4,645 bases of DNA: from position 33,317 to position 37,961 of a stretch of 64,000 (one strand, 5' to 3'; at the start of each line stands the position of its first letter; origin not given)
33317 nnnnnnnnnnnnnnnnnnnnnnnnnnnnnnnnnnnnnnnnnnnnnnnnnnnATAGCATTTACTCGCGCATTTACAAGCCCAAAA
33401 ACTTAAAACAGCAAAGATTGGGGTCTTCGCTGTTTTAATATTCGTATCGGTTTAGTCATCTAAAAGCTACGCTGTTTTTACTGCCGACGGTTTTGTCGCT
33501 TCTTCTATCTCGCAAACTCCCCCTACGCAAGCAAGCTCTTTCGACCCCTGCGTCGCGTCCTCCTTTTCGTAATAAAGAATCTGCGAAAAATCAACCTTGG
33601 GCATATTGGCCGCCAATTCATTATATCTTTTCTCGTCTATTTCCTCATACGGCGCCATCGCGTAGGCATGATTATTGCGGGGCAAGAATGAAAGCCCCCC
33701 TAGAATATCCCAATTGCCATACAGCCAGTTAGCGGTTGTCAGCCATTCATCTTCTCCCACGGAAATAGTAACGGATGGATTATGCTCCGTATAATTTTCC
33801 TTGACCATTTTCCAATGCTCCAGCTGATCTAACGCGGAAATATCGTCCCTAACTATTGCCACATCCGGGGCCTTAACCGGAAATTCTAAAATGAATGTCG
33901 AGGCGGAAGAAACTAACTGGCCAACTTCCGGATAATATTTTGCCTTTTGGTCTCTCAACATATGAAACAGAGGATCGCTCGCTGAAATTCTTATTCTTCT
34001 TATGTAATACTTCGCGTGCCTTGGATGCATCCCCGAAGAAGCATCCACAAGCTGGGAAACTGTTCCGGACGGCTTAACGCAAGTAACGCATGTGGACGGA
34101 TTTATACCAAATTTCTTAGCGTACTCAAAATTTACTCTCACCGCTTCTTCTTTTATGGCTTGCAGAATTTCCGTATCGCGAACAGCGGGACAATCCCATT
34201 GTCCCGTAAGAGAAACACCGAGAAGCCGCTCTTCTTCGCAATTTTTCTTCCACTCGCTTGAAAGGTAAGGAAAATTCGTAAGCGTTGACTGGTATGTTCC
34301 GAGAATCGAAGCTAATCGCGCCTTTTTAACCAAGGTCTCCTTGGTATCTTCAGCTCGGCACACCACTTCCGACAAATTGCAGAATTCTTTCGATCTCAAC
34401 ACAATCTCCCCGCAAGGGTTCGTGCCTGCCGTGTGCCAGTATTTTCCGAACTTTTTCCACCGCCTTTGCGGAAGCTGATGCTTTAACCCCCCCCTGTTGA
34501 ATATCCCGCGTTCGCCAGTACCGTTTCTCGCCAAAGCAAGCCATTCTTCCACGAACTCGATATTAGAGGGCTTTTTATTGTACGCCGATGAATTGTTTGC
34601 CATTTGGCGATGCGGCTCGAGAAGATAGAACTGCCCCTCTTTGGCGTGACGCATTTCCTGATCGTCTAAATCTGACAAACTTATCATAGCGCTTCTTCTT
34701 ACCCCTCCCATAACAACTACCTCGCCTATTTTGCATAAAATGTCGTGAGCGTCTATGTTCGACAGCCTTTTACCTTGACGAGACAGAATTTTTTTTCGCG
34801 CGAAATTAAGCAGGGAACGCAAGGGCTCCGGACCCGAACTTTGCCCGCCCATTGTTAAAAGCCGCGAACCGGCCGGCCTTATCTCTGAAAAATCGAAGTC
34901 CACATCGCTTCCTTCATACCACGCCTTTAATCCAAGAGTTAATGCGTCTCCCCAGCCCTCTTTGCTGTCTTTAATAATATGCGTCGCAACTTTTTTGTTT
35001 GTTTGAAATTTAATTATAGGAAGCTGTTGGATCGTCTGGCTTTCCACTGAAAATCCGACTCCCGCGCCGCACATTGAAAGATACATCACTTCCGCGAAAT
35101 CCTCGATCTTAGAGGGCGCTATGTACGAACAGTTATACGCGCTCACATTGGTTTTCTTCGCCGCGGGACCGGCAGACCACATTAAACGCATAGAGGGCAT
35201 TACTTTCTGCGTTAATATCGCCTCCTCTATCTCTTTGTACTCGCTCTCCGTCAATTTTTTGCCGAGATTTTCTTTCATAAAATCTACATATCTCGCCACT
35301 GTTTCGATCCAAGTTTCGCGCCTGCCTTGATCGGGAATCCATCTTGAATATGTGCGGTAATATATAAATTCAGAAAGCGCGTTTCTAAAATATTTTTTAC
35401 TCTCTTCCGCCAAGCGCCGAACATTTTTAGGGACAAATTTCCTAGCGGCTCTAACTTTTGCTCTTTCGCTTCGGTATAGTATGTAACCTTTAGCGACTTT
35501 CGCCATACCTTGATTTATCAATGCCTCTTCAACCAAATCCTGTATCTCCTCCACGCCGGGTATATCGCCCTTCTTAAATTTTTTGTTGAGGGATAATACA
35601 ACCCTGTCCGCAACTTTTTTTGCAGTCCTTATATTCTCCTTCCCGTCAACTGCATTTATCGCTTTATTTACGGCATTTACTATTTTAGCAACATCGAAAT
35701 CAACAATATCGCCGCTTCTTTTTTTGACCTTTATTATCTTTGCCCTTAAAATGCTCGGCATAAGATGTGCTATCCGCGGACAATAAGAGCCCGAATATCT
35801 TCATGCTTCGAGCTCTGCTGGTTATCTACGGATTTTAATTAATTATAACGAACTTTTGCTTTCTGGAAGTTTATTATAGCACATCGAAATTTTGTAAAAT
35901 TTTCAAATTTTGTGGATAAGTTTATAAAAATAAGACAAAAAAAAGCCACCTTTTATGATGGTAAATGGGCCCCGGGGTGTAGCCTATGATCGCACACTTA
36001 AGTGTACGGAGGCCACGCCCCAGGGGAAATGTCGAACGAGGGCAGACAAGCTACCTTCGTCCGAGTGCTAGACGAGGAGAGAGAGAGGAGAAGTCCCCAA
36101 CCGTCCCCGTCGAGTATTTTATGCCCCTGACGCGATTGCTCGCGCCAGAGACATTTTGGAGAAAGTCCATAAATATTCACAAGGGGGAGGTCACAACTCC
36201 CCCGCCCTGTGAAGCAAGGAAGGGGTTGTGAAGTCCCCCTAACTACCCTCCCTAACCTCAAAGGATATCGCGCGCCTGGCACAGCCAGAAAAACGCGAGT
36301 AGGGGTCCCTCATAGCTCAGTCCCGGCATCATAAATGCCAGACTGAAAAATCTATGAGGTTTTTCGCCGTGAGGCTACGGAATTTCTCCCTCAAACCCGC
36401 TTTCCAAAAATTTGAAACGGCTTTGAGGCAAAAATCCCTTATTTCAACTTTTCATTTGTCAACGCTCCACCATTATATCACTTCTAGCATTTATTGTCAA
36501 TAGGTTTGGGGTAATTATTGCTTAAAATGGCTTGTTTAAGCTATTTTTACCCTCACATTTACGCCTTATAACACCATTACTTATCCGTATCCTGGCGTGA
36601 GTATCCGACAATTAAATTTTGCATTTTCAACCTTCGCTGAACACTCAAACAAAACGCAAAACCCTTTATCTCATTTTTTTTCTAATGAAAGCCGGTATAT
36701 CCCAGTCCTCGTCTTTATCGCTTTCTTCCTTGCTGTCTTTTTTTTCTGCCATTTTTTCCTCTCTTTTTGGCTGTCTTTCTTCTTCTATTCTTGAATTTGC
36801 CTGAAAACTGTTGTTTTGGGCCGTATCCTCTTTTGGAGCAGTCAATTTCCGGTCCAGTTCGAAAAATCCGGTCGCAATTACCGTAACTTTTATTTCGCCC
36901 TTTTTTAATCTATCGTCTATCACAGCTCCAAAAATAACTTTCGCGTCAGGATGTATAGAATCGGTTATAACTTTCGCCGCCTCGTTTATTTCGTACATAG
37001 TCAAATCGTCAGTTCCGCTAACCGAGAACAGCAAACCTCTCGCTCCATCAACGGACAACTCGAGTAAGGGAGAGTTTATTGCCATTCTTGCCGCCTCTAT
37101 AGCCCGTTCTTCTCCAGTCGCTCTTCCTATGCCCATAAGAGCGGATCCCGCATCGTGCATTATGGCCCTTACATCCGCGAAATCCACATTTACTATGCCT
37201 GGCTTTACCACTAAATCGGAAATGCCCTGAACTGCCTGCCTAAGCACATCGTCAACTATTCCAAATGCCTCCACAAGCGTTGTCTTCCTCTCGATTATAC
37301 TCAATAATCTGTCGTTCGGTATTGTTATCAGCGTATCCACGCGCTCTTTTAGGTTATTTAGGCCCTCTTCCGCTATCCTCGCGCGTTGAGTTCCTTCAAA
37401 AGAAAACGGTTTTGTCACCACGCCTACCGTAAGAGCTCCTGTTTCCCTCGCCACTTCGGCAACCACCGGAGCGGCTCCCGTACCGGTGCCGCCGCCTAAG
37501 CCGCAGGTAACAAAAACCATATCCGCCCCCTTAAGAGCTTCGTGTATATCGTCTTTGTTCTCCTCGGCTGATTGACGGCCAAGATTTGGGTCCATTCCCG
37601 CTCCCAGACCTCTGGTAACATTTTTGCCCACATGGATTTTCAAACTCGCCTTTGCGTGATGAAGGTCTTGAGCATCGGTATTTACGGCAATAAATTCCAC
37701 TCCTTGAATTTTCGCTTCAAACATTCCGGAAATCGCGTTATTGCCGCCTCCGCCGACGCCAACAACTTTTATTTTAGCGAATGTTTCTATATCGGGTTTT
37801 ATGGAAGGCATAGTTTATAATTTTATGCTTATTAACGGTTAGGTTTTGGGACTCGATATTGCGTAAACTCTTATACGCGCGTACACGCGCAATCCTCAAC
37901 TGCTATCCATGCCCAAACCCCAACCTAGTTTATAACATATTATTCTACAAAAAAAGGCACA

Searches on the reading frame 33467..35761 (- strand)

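Call 69: search_protein_families(library=pfam, proteins=[window:33467-35761:-], max_evalue=0.001)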
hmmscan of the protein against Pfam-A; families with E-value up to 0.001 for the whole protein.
window:33467-35761:- (764 aa): 4 families
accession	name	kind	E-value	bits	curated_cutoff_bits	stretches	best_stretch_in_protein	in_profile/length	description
PF03477.21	ATP-cone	-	3.4e-20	72.8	25.8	1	10-101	1-87/88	ATP cone domain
PF17975.6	RNR_Alpha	-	5.1e-14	53.1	26.4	1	115-185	7-75/101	Ribonucleotide reductase alpha domain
PF02867.20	Ribonuc_red_lgC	-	4.5e-08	32.6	23.9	0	413-496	181-262/523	Ribonucleotide reductase, barrel domain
PF21995.1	RNR-II_ins_dom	-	3e-06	27.9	27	1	253-318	29-100/107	B12-dependent ribonucleotide reductase, insertion domain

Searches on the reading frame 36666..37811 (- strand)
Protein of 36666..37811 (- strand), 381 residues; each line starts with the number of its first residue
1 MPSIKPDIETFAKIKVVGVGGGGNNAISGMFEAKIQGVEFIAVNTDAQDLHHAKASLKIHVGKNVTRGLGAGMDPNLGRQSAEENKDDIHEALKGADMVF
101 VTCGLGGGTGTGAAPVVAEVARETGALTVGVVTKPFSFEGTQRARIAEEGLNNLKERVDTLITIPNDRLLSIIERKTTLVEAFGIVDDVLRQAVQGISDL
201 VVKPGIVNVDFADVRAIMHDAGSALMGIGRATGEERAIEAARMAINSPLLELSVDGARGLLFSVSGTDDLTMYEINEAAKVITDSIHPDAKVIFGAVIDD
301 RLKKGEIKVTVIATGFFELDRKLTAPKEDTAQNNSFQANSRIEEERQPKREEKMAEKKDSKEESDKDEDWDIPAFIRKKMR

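Call 3: search_protein_families(library=pfam, proteins=[window:36666-37811:-], max_evalue=1)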
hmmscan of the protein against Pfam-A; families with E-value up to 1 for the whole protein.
window:36666-37811:- (381 aa): 4 families
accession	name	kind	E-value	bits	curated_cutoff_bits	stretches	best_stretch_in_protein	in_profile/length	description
PF00091.31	Tubulin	-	4.5e-50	171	33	1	13-173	1-189/190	Tubulin/FtsZ family, GTPase domain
PF12327.13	FtsZ_C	-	9.3e-33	112.8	27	1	222-316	1-94/95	FtsZ family, C-terminal domain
PF13460.12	NAD_binding_10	-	0.015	15.6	27.2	1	84-126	49-90/184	NAD(P)H-binding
PF04546.19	Sigma70_ner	-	0.029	14.7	29.7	1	300-367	13-60/210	Sigma-70, non-essential region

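Call 4: search_protein_families(library=ncbifam, proteins=[window:36666-37811:-], max_evalue=1)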
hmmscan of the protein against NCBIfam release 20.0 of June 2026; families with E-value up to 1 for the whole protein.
window:36666-37811:- (381 aa): 2 families
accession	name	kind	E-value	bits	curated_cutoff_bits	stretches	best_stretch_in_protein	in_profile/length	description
TIGR00065.1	ftsZ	equivalog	6.3e-128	427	295.2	1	11-331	17-339/353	cell division protein FtsZ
TIGR00177.1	molyb_syn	domain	0.081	12.9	85.35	1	83-126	51-90/148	molybdenum cofactor synthesis domain-containing protein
